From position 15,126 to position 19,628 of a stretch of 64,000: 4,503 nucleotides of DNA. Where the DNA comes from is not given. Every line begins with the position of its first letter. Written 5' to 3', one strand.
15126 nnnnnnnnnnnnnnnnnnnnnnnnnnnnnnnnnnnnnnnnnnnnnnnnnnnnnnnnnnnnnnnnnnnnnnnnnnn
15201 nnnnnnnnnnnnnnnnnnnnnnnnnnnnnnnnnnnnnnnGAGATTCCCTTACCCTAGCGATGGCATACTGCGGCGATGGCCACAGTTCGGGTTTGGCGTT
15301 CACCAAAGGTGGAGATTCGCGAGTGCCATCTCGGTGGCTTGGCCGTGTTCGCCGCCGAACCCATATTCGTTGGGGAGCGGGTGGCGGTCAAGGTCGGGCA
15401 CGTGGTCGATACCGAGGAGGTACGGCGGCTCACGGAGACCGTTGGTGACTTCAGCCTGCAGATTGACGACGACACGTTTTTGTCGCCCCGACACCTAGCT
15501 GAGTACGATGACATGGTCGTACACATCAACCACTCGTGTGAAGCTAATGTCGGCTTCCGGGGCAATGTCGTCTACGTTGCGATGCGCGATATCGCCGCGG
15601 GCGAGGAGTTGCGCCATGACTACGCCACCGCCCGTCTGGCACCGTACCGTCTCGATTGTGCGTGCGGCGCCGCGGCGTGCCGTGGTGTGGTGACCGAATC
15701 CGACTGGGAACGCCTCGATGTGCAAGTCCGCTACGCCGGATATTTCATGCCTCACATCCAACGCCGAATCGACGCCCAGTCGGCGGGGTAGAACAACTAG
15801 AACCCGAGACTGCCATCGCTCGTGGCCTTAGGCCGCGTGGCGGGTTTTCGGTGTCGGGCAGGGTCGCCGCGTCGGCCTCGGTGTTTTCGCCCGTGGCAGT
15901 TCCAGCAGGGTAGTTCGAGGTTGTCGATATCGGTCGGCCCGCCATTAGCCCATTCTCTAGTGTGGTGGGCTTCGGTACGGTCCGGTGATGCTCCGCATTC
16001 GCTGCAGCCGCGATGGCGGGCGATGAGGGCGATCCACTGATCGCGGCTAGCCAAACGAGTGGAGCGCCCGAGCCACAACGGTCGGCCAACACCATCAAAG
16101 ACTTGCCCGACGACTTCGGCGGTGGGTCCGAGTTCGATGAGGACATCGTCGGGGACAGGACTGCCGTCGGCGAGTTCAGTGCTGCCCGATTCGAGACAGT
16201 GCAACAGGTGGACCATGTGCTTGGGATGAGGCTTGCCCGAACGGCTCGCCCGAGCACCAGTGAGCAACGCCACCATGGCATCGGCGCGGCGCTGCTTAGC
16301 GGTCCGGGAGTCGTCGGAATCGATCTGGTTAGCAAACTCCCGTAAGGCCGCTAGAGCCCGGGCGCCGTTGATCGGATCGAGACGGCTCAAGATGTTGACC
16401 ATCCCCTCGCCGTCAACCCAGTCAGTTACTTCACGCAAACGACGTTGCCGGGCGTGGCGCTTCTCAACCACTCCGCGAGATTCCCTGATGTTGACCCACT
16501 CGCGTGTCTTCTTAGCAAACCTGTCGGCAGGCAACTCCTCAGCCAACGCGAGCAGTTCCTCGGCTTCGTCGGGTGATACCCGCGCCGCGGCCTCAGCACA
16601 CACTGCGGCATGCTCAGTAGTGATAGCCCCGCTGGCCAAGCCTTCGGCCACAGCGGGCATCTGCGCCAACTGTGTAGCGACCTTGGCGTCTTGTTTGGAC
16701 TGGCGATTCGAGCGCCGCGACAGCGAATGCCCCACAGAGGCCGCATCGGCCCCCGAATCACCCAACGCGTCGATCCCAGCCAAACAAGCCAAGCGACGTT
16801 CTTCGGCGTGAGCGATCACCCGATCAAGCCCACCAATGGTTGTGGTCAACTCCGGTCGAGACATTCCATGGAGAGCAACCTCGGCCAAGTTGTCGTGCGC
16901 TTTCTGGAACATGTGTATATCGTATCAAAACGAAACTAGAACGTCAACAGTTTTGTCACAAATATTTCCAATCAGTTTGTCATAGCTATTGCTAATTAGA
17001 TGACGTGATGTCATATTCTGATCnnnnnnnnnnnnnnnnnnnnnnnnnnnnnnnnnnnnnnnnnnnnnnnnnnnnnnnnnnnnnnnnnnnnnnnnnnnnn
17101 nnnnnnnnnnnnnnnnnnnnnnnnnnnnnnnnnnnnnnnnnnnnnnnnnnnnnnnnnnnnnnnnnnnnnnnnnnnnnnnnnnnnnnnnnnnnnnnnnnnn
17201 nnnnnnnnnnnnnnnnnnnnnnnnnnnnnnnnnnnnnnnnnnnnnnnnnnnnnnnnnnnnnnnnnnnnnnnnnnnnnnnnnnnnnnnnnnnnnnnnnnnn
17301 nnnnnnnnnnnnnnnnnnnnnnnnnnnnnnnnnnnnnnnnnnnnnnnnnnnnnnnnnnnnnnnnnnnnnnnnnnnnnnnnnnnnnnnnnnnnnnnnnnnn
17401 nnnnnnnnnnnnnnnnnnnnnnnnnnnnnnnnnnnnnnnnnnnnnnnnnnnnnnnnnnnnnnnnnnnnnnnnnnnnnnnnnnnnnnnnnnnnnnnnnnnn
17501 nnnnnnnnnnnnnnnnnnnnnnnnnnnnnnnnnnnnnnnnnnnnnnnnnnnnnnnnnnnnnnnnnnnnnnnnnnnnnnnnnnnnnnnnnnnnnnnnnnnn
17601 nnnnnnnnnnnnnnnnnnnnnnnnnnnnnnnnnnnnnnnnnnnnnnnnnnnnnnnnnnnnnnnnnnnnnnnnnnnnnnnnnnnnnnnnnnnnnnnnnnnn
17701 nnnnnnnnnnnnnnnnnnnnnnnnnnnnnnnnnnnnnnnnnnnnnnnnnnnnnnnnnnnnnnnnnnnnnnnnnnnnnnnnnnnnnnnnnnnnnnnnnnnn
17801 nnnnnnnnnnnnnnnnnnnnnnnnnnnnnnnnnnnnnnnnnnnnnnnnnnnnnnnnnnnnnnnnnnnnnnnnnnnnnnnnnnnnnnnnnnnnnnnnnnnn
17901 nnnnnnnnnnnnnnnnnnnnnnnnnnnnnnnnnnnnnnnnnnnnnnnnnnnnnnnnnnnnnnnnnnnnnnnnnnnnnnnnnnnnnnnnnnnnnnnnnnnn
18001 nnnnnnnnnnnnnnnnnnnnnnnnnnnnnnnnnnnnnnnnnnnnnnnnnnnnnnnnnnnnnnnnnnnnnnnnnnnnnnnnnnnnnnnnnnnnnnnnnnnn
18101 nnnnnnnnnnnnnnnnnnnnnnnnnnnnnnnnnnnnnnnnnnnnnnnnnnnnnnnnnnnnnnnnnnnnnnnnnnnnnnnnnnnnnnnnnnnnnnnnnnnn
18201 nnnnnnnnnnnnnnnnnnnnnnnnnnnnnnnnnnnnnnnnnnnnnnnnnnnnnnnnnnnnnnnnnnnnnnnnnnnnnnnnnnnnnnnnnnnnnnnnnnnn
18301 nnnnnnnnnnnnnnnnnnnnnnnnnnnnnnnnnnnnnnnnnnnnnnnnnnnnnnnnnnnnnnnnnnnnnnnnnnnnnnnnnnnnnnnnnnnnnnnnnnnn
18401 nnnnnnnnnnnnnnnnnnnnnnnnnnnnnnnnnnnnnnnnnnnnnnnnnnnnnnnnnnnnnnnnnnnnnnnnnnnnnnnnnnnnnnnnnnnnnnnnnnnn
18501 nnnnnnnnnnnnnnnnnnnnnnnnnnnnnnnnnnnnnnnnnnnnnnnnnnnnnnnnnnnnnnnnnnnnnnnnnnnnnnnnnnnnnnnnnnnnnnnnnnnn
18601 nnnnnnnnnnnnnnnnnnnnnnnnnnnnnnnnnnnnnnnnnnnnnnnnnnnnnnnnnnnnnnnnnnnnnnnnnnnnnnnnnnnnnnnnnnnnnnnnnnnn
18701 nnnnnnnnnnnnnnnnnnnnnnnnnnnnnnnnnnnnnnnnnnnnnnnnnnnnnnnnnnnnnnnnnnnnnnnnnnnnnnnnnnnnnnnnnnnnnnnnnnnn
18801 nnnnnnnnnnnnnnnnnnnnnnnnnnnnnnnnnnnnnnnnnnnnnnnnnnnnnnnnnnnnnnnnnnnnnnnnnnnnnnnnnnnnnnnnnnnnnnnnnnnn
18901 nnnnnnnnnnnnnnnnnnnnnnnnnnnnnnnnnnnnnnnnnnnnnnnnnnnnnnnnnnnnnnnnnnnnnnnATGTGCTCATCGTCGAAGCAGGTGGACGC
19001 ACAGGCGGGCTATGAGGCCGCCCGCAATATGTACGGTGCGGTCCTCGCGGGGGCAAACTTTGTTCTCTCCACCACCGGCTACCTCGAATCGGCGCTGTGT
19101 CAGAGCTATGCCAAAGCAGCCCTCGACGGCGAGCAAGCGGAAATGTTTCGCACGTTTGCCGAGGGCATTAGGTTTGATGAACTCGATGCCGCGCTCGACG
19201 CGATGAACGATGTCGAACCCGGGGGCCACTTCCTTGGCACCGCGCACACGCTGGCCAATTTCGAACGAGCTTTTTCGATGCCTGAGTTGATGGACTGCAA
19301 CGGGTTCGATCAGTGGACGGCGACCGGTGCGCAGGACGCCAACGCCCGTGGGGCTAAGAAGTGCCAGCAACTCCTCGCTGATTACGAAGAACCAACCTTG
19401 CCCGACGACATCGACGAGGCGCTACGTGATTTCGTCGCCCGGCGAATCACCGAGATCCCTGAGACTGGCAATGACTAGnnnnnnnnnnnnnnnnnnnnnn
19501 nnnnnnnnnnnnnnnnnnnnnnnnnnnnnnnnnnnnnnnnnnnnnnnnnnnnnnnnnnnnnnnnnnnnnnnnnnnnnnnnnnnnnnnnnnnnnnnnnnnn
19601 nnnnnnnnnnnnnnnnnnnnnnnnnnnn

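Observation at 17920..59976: Three paralogous non-pyrrolysine MttB-family genes, each wired to a different regulator and downstream chemistry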

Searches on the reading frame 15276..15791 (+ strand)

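Call 15: search_protein_families(library=pfam, proteins=[window:15276-15791:+])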
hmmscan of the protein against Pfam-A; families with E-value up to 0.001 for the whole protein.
window:15276-15791:+ (171 aa): 1 family
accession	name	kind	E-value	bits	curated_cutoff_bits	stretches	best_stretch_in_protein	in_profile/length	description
PF00856.33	SET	-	1.2e-09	39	22.4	1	21-116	1-104/105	SET domain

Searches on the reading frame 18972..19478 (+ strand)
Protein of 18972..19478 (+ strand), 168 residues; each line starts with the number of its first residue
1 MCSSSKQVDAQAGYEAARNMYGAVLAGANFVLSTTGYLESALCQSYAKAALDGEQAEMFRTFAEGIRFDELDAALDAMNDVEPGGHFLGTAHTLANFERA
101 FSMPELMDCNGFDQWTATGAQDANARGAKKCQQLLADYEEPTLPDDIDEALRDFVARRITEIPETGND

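Call 9: search_protein_families(library=pfam, proteins=[window:18972-19478:+])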
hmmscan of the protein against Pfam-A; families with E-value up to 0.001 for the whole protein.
window:18972-19478:+ (168 aa): 1 family
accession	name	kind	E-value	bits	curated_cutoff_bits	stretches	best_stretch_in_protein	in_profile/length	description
PF06253.16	MTTB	-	9.2e-56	189.3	25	1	3-163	340-500/500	Trimethylamine methyltransferase (MTTB)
